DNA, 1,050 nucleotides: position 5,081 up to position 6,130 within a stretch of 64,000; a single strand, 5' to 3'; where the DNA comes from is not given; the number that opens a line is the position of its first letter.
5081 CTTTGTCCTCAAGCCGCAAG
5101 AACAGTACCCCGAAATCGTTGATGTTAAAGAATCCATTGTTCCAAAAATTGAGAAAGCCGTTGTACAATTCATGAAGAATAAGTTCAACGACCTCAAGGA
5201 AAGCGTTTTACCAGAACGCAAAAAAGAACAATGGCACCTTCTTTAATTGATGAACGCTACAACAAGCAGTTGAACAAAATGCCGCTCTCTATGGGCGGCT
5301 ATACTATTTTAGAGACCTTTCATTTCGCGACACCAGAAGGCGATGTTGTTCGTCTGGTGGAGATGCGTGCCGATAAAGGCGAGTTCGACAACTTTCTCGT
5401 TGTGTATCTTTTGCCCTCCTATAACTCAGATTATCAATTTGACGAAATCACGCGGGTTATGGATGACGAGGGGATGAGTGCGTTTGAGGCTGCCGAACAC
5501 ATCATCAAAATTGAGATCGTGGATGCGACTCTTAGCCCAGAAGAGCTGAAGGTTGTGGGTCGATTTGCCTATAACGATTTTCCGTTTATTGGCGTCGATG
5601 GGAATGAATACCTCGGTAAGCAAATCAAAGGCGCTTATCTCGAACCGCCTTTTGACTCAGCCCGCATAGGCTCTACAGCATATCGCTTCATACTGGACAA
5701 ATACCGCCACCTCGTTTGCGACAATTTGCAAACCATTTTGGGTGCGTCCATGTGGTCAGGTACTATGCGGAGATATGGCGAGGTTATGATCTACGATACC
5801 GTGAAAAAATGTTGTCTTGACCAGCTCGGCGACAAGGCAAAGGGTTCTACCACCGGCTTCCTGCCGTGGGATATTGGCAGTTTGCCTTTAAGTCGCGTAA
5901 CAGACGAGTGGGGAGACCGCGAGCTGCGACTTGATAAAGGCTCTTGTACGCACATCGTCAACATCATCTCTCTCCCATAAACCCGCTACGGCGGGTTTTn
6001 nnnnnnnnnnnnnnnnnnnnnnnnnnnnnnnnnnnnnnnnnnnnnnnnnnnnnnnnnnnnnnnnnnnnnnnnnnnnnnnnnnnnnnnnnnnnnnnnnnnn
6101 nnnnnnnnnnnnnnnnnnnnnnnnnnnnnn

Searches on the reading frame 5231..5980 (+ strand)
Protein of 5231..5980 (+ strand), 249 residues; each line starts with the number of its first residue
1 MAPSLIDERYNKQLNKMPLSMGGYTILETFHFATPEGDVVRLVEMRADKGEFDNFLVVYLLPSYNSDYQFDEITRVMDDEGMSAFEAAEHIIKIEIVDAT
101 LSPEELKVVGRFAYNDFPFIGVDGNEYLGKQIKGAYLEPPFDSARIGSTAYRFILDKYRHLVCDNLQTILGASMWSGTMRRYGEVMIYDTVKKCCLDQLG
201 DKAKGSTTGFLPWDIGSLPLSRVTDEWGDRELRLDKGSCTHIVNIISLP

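Call 3: search_protein_families(library=pfam, proteins=[window:5231-5980:+], max_evalue=0.1)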
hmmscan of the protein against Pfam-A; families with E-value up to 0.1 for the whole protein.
window:5231-5980:+ (249 aa): 1 family
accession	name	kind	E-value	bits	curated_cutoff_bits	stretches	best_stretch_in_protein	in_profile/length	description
PF06466.16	PCAF_N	-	0.098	12.8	24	0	131-170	131-170/251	PCAF (P300/CBP-associated factor) N-terminal domain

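Call 99: search_protein_families(library=ncbifam, proteins=[window:5231-5977:+], max_evalue=0.01)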
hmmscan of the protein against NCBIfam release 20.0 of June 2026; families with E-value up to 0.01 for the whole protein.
window:5231-5977:+ (249 aa): 0 families

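Call 103: search_protein_families(library=padloc, proteins=[window:5231-5977:+], max_evalue=0.01)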
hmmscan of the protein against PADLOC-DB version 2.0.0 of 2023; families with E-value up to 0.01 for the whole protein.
window:5231-5977:+ (249 aa): 0 families
